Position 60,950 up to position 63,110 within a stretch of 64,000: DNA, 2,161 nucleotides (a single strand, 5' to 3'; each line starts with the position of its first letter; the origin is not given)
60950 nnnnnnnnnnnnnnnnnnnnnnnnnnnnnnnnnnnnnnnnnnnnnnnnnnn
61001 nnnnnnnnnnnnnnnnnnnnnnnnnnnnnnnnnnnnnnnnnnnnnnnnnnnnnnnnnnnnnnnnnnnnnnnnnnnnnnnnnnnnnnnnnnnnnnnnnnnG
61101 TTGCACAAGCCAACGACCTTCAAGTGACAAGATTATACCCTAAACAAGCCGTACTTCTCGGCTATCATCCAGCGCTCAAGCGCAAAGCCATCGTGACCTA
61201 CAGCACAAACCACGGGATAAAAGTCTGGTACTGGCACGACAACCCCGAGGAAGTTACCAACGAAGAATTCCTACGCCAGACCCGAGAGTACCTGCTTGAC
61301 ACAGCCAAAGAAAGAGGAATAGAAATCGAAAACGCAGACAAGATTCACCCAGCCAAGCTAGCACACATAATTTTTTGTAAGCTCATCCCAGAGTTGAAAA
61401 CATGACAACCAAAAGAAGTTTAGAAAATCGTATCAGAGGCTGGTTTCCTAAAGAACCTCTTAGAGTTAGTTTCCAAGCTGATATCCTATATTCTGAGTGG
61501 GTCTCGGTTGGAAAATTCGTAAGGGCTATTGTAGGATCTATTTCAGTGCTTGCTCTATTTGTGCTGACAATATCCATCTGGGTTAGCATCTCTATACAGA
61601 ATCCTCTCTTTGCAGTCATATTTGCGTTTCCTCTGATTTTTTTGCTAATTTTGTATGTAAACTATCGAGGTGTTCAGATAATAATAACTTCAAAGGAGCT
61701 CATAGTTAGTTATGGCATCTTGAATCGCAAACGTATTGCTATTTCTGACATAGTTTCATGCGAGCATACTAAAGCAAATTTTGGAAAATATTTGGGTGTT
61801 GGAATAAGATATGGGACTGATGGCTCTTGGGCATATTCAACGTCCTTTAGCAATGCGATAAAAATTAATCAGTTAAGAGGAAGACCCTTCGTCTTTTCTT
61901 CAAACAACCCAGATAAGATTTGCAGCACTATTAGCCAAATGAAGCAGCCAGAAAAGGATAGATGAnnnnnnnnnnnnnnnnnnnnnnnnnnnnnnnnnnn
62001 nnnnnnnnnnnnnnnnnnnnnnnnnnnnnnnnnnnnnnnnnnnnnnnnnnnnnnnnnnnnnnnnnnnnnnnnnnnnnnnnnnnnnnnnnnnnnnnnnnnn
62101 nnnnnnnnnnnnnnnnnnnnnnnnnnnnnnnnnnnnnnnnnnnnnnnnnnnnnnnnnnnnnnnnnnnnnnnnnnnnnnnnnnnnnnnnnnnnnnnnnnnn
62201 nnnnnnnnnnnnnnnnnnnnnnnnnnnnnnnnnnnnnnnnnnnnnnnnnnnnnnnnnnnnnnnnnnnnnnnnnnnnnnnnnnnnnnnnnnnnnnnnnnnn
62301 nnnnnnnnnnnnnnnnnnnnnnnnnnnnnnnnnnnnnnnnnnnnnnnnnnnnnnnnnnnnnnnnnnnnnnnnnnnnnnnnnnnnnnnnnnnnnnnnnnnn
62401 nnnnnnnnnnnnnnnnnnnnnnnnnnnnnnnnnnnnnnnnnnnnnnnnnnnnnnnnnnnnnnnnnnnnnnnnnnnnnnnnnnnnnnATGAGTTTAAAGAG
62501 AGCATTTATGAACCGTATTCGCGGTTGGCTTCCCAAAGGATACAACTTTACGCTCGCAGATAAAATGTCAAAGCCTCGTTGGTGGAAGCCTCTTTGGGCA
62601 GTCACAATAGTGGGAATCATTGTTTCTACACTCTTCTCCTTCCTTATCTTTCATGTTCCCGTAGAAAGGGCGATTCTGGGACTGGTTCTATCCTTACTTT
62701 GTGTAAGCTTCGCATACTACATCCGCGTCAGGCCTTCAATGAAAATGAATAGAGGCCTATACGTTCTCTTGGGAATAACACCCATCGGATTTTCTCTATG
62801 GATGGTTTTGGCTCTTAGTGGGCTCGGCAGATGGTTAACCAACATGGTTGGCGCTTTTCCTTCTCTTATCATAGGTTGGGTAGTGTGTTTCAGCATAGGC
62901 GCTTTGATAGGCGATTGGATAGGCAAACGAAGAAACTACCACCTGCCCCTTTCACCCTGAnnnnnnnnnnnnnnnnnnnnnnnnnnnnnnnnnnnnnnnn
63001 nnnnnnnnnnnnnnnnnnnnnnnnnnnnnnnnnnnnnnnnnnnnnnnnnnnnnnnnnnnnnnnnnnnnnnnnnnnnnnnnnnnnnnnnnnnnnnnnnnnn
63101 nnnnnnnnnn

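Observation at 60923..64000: Candidate novel system: a Tfx-like HTH gene followed by five tightly packed paralogous genes whose products share only an N-terminal K-[KR]-x-[LFI]-E-x-[RQ]-[IF]-RGW-[FL]-PKEP tag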

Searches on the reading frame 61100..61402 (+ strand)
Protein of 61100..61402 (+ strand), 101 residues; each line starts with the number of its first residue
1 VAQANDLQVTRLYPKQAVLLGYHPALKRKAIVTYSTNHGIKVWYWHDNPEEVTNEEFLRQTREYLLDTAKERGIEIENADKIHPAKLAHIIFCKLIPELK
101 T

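Call 78: predict_structure(alignment_id=A7)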
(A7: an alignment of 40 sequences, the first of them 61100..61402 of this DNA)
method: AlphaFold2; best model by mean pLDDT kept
length: 101 residues; sequences in the alignment: 40
mean_pLDDT: 65.2   pTM: 0.58
mean pLDDT of the five models: 65.2, 62.4, 61.0, 60.4, 58.8
residues with pLDDT >= 90: 0; 70-90: 43; 50-70: 47; < 50: 11
segments of 3 or more residues with pLDDT < 50: 1-7
pLDDT, mean of each block of 10 residues (from residue 1): 42 54 58 58 60 76 80 80 78 67 43
secondary structure, 60 per line:
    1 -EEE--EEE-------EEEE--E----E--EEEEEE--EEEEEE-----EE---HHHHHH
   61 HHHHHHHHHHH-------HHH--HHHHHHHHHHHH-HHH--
elements in order: E2-4 E7-9 E17-20 E31-36 E39-44 H55-71 H84-95
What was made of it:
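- Tried and rejected: Modelling the HTH C-terminal domain alone gave pLDDT 65 (call 78).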

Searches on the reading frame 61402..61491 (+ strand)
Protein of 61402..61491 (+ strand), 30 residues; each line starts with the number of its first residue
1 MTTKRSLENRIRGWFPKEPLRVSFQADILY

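Call 60: search_protein_representatives(alignment_id=A6)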
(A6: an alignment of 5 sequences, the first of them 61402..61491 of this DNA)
Query: 5 sequences, 30 profile positions. Proteins with E-value up to 0.001 (for the whole library): 237; up to 1e-10: 2; up to 1e-30: 0. The best 150 are listed.
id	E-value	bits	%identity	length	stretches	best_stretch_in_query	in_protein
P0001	4.3e-13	64.7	-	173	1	1-30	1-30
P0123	1.3e-12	63.2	-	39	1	1-30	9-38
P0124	1.2e-10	56.8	-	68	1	1-28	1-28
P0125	1.6e-10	56.4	-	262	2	1-20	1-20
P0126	3.0e-10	55.6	-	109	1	1-22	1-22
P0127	3.0e-10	55.6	-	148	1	1-22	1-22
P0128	4.5e-10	55.0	-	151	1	1-27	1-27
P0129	6.3e-10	54.6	-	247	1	1-24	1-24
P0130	6.3e-10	54.5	-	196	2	1-22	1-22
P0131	6.5e-10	54.5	-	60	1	1-22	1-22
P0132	1.4e-09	53.4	-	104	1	1-25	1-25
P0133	2.1e-09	52.9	-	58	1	1-25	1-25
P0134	2.5e-09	52.6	-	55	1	5-28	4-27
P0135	2.7e-09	52.5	-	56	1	1-29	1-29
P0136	3.6e-09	52.1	-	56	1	1-28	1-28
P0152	2.0e-08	49.7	-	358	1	1-22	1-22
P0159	4.0e-08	48.8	-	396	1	1-22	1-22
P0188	5.6e-07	45.1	-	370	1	1-21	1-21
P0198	9.7e-07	44.3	-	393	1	1-22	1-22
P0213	2.2e-06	43.2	-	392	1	1-20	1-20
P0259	1.2e-05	40.9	-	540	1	1-21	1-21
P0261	1.2e-05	40.8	-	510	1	1-22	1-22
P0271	1.9e-05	40.2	-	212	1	1-24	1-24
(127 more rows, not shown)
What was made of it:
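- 237 clusters are found database-wide (call 60).
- Tried and rejected: The exhaustive representative search with the five window tags worked instead (call 60).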

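Call 62: list_cluster_members(proteins=[P0125, P0129, P0152, P0159, P0188, P0198, P0213, P0259, P0261, P0271])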
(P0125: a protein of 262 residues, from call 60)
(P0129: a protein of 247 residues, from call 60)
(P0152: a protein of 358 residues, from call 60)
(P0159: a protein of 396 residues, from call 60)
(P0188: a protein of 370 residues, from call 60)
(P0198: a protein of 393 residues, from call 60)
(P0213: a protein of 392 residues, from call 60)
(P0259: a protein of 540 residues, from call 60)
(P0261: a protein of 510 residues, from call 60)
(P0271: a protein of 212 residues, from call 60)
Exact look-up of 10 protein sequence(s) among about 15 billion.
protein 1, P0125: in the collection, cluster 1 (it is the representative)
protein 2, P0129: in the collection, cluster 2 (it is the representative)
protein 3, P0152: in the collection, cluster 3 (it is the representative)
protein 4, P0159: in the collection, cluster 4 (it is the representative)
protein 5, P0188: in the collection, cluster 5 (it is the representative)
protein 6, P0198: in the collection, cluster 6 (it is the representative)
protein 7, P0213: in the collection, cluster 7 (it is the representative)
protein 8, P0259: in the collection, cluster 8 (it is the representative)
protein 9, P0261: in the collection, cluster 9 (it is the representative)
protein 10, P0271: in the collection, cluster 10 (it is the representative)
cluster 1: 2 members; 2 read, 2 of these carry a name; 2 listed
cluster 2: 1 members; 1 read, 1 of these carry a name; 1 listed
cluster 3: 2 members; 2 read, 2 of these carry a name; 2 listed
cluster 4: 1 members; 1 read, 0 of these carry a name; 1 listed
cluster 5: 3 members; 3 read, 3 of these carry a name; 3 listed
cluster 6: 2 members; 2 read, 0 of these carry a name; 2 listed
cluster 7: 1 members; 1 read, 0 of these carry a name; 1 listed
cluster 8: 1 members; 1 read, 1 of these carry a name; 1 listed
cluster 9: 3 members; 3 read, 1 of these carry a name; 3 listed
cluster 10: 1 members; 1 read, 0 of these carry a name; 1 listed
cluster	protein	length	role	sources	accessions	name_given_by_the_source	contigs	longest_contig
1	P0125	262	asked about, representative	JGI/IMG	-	hypothetical protein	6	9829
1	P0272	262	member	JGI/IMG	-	hypothetical protein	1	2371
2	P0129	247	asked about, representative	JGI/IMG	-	hypothetical protein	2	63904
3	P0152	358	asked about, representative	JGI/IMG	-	hypothetical protein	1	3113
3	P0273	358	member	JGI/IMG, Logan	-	hypothetical protein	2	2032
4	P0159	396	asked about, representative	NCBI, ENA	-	-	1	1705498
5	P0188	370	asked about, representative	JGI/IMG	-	hypothetical protein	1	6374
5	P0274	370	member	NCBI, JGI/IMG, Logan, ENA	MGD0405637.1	MAG: hypothetical protein ABSB10_03180 [Candidatus Bathyarchaeia archaeon] | hypothetical protein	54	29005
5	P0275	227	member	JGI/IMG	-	hypothetical protein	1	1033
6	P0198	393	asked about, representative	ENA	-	-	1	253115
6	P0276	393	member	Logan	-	-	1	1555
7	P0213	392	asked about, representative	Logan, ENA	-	-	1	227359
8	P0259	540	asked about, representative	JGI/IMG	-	hypothetical protein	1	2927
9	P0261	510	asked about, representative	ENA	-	-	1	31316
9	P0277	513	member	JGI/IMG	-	MFS family permease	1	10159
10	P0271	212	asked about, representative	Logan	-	-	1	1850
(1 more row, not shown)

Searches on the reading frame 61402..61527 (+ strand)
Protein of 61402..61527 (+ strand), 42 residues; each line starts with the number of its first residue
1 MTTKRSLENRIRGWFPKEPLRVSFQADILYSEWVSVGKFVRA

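Call 36: find_homologous_proteins(query=A4, max_evalue=10)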
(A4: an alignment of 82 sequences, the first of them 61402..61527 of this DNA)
Query A4 (82 sequences) (42 aa, profile of the alignment): 1 proteins with E <= 10 among 1 candidates.
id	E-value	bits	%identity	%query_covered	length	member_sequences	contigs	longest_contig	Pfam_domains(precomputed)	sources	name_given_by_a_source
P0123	8.5e-12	63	74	45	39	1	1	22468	-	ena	-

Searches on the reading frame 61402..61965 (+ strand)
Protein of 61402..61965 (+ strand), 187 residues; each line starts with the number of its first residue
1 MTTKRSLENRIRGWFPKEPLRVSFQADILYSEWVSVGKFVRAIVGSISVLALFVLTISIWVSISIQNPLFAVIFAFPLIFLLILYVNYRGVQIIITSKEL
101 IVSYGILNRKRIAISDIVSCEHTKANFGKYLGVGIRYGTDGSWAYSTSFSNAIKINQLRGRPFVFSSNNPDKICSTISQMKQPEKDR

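Call 4: search_protein_families(library=pfam, proteins=[window:61402-61965:+], max_evalue=1)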
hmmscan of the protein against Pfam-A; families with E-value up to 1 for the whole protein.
window:61402-61965:+ (187 aa): 6 families
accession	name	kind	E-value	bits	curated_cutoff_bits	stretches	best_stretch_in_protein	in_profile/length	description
PF06713.17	bPH_4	-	0.0047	17.4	22.9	1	94-138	4-51/74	Bacterial PH domain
PF03703.20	bPH_2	-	0.011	16.4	22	1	88-114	1-27/78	Bacterial PH domain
PF20237.3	DUF6594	-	0.014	15.7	30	1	4-85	142-216/238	Family of unknown function (DUF6594)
PF01523.21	PmbA_TldD_1st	-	0.1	13.2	20.9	1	124-148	22-46/65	PmbA/TldA metallopeptidase domain 1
PF11292.14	DUF3093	-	0.16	12.8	23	1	50-130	14-95/140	Protein of unknown function (DUF3093)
PF17255.8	EbsA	-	0.17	12.7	25.9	1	50-125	21-95/133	EbsA-like protein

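Call 5: find_encoding_contigs(protein=window:61402-61965:+, flank=10000, max_places=6)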
Protein window:61402-61965:+ (187 aa): 1 contig read that carries it; 1 place shown.
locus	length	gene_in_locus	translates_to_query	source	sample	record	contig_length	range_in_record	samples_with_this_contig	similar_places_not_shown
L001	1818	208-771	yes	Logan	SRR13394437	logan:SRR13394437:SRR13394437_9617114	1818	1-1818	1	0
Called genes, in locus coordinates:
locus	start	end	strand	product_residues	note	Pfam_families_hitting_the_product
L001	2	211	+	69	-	?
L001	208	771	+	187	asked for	-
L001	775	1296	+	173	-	-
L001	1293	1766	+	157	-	-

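Call 16: search_protein_families(library=ncbifam, proteins=[window:61402-61965:+], max_evalue=1)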
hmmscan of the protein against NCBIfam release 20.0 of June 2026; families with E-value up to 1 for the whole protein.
window:61402-61965:+ (187 aa): 0 families

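Call 24: search_protein_families(library=pfam, alignment_id=A1, max_evalue=0.001)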
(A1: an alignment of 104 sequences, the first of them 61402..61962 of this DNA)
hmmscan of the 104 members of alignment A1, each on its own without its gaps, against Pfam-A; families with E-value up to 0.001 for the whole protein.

A. member 1, window:61402-61962:+ (187 aa): 0 families

B. families by the number of members that match (of 104 scanned): 18 families
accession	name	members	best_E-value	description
PF07690.21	MFS_1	2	5.2e-07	Major Facilitator Superfamily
PF00689.26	Cation_ATPase_C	2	2.3e-05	Cation transporting ATPase, C-terminus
PF05048.19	NosD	1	1.5e-13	Periplasmic copper-binding protein (NosD)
PF13229.12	Beta_helix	1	4e-11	Right handed beta helix region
PF07695.17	7TMR-DISM_7TM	1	3.1e-05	7TM diverse intracellular signalling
PF25592.1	DUF7937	1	0.0002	Domain of unknown function (DUF7937)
PF13273.12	DUF4064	1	0.00027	Protein of unknown function (DUF4064)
PF04246.17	RseC_MucC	1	0.00028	Positive regulator of sigma(E), RseC/MucC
PF06781.17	CrgA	1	0.00029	Cell division protein CrgA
PF07331.16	TctB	1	0.00031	Tripartite tricarboxylate transporter TctB family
PF17336.7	DUF5368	1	0.00045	Family of unknown function (DUF5368)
PF20966.2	MASE6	1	0.00053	MASE6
PF11239.13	DUF3040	1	0.00055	Protein of unknown function (DUF3040)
PF03595.22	SLAC1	1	0.00062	Voltage-dependent anion channel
PF07155.17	ECF-ribofla_trS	1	0.00074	ECF-type riboflavin transporter, S component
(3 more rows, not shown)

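Call 57: search_protein_families(library=padloc, proteins=[window:61402-61965:+], max_evalue=0.1)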
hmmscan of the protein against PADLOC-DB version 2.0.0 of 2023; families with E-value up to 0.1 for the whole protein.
window:61402-61965:+ (187 aa): 0 families

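Call 58: search_protein_families(library=phrogs, proteins=[window:61402-61965:+], max_evalue=0.1)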
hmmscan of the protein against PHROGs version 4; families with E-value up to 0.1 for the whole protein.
window:61402-61965:+ (187 aa): 1 family
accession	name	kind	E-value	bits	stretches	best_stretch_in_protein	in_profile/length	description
phrog_38664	-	unknown function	0.021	15.9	1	84-117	3-33/48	-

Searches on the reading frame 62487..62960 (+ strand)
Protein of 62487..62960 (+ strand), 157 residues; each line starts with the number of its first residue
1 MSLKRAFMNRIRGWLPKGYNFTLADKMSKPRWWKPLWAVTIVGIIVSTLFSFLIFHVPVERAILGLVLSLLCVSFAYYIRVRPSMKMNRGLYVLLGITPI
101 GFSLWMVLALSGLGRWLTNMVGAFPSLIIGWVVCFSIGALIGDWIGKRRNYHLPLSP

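Call 4: search_protein_families(library=pfam, proteins=[window:62487-62960:+], max_evalue=1)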
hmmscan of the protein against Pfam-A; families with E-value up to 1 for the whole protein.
window:62487-62960:+ (157 aa): 2 families
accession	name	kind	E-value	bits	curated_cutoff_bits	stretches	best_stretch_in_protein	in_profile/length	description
PF09843.14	DUF2070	-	0.24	10.1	30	1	28-146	10-123/561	Predicted membrane protein (DUF2070)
PF18949.5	DUF5693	-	0.76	8.6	29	0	10-82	289-361/609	Family of unknown function (DUF5693)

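Call 16: search_protein_families(library=ncbifam, proteins=[window:62487-62960:+], max_evalue=1)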
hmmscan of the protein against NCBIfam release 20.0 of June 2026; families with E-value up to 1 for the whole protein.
window:62487-62960:+ (157 aa): 2 families
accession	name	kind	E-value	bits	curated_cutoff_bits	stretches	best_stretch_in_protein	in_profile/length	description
NF053700.1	bfi2_fam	equivalog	0.082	12.3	350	1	26-93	26-94/294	Bf21 family immunity protein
NF009058.0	PRK12392.1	subfamily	0.42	9.6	494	1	36-112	100-173/333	bacteriochlorophyll c synthase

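Call 57: search_protein_families(library=padloc, proteins=[window:62487-62960:+], max_evalue=0.1)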
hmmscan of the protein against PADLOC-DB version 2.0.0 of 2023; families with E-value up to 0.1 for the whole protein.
window:62487-62960:+ (157 aa): 0 families

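Call 58: search_protein_families(library=phrogs, proteins=[window:62487-62960:+], max_evalue=0.1)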
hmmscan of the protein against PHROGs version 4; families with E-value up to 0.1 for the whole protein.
window:62487-62960:+ (157 aa): 1 family
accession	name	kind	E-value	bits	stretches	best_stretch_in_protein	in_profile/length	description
phrog_15559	-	unknown function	0.087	14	1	44-80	32-68/83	-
